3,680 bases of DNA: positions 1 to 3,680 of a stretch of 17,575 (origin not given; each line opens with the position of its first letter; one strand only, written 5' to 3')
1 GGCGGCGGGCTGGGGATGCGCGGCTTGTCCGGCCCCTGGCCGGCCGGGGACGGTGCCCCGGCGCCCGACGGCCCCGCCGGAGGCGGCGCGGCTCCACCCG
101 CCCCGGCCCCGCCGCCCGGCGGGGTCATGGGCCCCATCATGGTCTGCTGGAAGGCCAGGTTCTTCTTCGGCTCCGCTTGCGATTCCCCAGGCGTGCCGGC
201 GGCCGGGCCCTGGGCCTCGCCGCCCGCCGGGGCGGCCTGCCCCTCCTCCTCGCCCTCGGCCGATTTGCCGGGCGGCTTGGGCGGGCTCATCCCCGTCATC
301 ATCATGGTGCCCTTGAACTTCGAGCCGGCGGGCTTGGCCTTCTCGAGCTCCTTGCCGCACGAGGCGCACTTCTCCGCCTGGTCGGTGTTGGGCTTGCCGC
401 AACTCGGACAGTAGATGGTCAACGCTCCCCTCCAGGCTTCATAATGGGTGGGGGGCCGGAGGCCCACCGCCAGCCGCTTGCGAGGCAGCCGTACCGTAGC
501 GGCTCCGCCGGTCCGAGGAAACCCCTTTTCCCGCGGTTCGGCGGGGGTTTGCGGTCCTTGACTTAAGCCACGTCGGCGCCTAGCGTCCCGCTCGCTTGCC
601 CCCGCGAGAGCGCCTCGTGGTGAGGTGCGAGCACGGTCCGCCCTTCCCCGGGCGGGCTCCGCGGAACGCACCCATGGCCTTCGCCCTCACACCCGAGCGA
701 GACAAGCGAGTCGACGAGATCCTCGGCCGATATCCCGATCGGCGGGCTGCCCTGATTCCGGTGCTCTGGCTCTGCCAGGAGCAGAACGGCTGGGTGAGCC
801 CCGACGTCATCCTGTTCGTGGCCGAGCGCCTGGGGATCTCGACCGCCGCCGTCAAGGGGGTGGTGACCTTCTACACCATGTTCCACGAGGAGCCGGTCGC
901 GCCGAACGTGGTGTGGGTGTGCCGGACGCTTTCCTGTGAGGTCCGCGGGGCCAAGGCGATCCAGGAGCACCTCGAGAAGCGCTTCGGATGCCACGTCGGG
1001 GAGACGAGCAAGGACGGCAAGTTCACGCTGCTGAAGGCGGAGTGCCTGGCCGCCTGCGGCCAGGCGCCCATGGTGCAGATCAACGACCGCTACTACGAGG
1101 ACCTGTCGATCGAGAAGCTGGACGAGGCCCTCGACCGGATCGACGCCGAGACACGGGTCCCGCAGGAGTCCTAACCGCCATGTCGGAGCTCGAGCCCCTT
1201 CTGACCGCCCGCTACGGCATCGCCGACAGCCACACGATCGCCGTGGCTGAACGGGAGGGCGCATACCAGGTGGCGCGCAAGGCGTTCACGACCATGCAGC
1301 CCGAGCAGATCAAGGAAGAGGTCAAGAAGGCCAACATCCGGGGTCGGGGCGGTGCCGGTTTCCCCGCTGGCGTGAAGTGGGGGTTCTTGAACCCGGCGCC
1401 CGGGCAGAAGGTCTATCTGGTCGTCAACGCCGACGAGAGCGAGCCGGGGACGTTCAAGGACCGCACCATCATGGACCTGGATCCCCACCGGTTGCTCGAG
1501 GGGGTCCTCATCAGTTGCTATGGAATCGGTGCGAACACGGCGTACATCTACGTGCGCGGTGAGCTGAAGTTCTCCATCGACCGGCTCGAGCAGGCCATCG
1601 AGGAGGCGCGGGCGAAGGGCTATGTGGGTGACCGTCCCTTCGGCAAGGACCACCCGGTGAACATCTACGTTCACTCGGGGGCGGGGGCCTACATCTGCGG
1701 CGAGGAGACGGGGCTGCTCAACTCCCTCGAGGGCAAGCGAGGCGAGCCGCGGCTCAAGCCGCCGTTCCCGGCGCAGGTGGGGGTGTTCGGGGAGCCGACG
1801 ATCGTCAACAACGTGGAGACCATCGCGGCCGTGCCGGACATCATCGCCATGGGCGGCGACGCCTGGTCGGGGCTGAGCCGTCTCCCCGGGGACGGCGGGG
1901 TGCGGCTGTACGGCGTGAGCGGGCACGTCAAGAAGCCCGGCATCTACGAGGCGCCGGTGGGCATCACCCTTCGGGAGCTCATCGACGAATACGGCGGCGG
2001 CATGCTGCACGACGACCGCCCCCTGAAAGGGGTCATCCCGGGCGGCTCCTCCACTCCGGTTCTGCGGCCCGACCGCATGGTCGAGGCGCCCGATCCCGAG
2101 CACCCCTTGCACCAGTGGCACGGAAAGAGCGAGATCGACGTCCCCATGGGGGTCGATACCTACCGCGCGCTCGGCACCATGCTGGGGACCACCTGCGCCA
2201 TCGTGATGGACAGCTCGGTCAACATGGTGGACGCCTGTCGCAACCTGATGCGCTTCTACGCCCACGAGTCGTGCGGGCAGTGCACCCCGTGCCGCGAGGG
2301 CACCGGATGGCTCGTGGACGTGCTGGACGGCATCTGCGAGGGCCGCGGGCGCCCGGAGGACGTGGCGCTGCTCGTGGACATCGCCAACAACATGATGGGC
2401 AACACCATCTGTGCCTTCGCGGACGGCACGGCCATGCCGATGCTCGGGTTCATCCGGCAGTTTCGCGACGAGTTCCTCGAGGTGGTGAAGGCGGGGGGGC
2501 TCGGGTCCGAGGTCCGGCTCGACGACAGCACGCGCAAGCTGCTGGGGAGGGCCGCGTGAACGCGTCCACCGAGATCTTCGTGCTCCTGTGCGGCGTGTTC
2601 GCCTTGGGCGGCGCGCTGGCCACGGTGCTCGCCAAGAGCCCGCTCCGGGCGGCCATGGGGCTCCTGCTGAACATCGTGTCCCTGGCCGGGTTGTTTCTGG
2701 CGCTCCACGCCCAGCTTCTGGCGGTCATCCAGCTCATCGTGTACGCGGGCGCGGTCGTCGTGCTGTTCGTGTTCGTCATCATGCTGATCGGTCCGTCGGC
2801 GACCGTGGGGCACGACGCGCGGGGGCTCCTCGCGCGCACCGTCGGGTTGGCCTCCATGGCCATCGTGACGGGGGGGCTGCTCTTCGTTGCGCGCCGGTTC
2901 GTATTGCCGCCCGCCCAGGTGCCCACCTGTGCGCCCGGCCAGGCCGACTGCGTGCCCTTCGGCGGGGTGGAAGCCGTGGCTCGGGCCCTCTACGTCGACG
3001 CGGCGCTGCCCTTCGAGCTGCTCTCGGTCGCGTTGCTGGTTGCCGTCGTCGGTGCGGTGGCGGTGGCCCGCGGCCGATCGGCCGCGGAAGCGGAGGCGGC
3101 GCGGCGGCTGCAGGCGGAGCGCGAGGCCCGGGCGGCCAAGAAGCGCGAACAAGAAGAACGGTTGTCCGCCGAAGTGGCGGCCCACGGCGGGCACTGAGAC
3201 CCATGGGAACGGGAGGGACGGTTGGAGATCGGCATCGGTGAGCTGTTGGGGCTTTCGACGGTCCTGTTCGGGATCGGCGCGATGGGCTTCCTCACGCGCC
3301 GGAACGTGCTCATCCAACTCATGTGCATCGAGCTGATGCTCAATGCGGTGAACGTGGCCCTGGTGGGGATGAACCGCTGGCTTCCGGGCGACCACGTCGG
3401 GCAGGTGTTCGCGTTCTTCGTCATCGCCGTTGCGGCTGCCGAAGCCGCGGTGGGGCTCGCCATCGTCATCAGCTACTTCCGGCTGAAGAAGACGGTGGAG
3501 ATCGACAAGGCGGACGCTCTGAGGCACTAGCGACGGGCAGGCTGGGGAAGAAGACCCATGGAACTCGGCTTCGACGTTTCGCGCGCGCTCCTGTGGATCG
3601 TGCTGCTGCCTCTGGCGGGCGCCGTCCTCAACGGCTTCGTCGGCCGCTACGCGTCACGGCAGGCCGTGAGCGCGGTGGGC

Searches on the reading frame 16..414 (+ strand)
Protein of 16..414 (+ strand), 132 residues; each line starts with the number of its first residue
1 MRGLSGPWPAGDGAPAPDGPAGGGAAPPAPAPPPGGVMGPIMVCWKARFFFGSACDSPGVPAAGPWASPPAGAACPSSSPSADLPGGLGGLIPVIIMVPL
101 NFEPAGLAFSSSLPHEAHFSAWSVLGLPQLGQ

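Call 8: search_protein_families(library=pfam, proteins=[window:16-414:+], max_evalue=0.01)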
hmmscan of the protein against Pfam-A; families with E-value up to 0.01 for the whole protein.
window:16-414:+ (132 aa): 0 families

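Call 18: search_protein_families(library=ncbifam, proteins=[window:16-414:+], max_evalue=1)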
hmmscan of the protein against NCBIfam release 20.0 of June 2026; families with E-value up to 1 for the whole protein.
window:16-414:+ (132 aa): 0 families

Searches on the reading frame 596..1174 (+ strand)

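Call 37: search_protein_families(library=pfam, proteins=[window:596-1174:+], max_evalue=0.01)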
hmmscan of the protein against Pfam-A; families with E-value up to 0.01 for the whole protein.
window:596-1174:+ (192 aa): 1 family
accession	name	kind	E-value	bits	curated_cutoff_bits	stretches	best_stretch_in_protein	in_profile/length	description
PF01257.25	2Fe-2S_thioredx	-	7.2e-52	175.5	24.8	1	39-182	1-144/145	Thioredoxin-like [2Fe-2S] ferredoxin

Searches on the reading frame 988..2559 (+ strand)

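Call 8: search_protein_families(library=pfam, proteins=[window:988-2559:+], max_evalue=0.01)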
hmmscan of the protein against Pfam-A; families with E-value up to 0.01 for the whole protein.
window:988-2559:+ (523 aa): 4 families
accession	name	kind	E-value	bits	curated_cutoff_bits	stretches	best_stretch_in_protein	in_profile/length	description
PF01512.22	Complex1_51K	-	5.1e-48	163.2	31.2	1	112-283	1-149/150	Nuo51 FMN-binding domain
PF10589.14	NADH_4Fe-4S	-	2.2e-31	108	23.5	1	415-497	1-83/85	NADH-ubiquinone oxidoreductase-F iron-sulfur binding region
PF10531.15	SLBB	-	1.3e-10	41.4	27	1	309-358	3-54/55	SLBB domain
PF22461.2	SLBB_2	-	6.1e-09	36.3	27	1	308-364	3-60/79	SLBB domain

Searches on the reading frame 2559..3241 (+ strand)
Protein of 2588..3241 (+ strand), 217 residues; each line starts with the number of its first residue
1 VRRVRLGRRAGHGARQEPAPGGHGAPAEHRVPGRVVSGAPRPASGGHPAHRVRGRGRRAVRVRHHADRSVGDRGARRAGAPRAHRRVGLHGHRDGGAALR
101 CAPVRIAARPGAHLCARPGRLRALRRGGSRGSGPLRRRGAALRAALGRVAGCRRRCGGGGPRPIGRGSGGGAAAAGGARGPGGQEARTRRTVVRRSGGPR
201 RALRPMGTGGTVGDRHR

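Call 8: search_protein_families(library=pfam, proteins=[window:2588-3241:+], max_evalue=0.01)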
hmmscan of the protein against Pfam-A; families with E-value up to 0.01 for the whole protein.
window:2588-3241:+ (217 aa): 0 families

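Call 18: search_protein_families(library=ncbifam, proteins=[window:2588-3241:+], max_evalue=1)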
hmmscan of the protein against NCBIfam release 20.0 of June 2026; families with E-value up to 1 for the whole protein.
window:2588-3241:+ (217 aa): 0 families

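Call 37: search_protein_families(library=pfam, proteins=[window:2559-3194:+], max_evalue=0.01)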
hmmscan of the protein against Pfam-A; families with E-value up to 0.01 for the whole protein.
window:2559-3194:+ (212 aa): 1 family
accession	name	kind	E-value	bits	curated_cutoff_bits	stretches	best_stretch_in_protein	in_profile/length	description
PF00499.25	Oxidored_q3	-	4.7e-29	101.4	33.2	1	18-168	1-145/146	NADH-ubiquinone/plastoquinone oxidoreductase chain 6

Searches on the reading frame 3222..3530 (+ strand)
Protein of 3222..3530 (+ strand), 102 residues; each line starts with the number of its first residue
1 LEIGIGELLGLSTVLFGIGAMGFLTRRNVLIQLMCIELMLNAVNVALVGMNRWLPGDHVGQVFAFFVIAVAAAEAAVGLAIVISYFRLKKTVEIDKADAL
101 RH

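Call 8: search_protein_families(library=pfam, proteins=[window:3222-3530:+], max_evalue=0.01)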
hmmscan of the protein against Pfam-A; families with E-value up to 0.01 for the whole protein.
window:3222-3530:+ (102 aa): 1 family
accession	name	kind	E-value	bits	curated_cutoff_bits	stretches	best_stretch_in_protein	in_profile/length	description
PF00420.29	Oxidored_q2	-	1.5e-28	98.8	26.1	1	10-101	4-94/95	NADH-ubiquinone/plastoquinone oxidoreductase chain 4L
